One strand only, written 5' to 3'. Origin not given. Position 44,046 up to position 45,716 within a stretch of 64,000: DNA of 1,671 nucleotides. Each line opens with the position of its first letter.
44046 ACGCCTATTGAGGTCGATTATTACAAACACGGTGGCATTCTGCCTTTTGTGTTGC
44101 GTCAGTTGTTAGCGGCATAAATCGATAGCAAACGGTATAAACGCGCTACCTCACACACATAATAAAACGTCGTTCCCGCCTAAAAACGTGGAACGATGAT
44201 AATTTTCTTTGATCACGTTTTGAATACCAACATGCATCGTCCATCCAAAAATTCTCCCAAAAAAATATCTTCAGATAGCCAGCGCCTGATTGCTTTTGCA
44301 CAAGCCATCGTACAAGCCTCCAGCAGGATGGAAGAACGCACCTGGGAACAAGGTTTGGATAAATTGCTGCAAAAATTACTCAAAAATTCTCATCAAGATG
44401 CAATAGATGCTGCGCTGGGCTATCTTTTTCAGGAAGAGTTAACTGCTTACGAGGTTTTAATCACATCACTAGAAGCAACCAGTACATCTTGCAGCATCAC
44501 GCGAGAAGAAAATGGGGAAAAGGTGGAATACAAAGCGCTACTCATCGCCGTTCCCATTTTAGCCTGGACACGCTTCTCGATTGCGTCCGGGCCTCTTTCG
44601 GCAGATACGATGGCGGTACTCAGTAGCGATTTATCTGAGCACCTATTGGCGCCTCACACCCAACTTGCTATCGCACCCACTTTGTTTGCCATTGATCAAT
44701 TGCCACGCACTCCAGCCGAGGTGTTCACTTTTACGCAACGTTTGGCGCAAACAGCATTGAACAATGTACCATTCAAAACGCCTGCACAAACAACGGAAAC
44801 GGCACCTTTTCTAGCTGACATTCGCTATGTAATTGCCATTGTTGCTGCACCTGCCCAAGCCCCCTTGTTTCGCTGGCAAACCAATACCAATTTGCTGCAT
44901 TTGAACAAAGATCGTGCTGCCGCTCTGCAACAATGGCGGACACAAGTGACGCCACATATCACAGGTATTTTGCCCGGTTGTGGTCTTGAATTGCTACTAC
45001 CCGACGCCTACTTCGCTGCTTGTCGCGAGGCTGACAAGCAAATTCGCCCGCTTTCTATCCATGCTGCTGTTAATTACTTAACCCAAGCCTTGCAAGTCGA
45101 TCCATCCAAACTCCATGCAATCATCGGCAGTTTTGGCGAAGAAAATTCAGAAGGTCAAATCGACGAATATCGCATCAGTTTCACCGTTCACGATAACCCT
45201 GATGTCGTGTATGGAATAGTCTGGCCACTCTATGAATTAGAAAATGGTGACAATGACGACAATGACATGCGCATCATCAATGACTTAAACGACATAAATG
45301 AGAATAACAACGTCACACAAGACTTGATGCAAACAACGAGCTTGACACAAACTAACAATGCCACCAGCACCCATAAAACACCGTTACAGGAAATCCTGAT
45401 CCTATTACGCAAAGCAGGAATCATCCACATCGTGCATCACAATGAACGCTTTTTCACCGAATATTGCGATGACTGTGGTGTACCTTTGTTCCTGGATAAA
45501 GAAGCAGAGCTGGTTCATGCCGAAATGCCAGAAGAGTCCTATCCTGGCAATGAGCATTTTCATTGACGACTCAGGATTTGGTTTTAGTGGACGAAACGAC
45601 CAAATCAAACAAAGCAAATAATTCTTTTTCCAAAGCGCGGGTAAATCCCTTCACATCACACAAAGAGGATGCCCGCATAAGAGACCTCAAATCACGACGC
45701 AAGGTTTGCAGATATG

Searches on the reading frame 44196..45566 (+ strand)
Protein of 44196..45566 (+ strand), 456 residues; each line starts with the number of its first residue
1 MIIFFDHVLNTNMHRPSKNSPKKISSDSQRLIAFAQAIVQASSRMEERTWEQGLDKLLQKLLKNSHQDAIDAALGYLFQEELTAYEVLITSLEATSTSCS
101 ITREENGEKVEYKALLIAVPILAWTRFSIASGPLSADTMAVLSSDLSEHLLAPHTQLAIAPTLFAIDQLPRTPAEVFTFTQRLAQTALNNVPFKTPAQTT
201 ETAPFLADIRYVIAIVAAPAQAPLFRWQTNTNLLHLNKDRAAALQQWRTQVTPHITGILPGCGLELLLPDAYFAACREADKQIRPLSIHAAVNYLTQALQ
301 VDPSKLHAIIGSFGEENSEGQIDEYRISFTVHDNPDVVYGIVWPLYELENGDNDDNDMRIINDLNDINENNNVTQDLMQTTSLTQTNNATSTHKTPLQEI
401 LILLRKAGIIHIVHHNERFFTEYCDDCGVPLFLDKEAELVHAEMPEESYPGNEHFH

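Call 3: search_protein_families(library=pfam, proteins=[window:44196-45566:+], max_evalue=0.01)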
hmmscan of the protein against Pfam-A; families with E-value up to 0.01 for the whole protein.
window:44196-45566:+ (456 aa): 1 family
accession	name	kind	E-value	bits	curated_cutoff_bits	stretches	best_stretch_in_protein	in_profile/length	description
PF11062.13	DUF2863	-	6.9e-147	489.6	25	1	17-455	2-398/398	Protein of unknown function (DUF2863)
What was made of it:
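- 44196..45566 (+): DUF2863 gene: the conserved right neighbour, convergent with GT41. PF11062 at 490 bits (call 3).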

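Call 4: search_protein_families(library=ncbifam, proteins=[window:44196-45566:+], max_evalue=0.01)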
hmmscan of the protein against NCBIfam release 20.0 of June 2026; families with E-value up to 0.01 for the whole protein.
window:44196-45566:+ (456 aa): 0 families

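Call 24: find_related_loci(query=window:44196-45566:+, collection=metagenome_contigs, flank=7000)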
Query window:44196-45566:+ (456 aa) in metagenome_contigs; peptide patterns used: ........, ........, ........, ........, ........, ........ (x = any residue, [..] = any of these).
198 stretches matched a pattern; 51 encode a relative of the query (tblastn E <= 1e-3); 51 distinct loci.
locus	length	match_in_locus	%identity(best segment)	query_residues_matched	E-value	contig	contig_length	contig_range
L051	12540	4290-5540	55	11-456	6e-157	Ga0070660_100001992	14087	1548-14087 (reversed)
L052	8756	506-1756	55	11-456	5e-157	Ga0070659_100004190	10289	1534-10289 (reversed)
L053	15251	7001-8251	55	11-456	6e-157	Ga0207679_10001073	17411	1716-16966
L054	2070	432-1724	52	1-456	1e-165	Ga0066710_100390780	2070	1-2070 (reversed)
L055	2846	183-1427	55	13-456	3e-162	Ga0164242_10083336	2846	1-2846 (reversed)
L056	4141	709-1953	52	13-456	3e-157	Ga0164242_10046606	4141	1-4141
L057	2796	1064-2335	53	10-456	4e-160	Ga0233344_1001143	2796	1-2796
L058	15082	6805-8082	52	2-456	5e-151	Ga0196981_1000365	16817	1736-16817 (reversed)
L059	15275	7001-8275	52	9-456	1e-150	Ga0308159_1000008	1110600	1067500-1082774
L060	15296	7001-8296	51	2-456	2e-150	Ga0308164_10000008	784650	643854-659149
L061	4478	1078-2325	55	13-456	8e-154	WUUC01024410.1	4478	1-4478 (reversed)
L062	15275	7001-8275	52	9-456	5e-150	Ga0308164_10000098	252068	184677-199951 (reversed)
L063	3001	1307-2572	51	13-456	1e-156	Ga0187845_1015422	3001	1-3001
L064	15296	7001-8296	51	2-456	7e-149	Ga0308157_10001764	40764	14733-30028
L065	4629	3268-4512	53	13-456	4e-151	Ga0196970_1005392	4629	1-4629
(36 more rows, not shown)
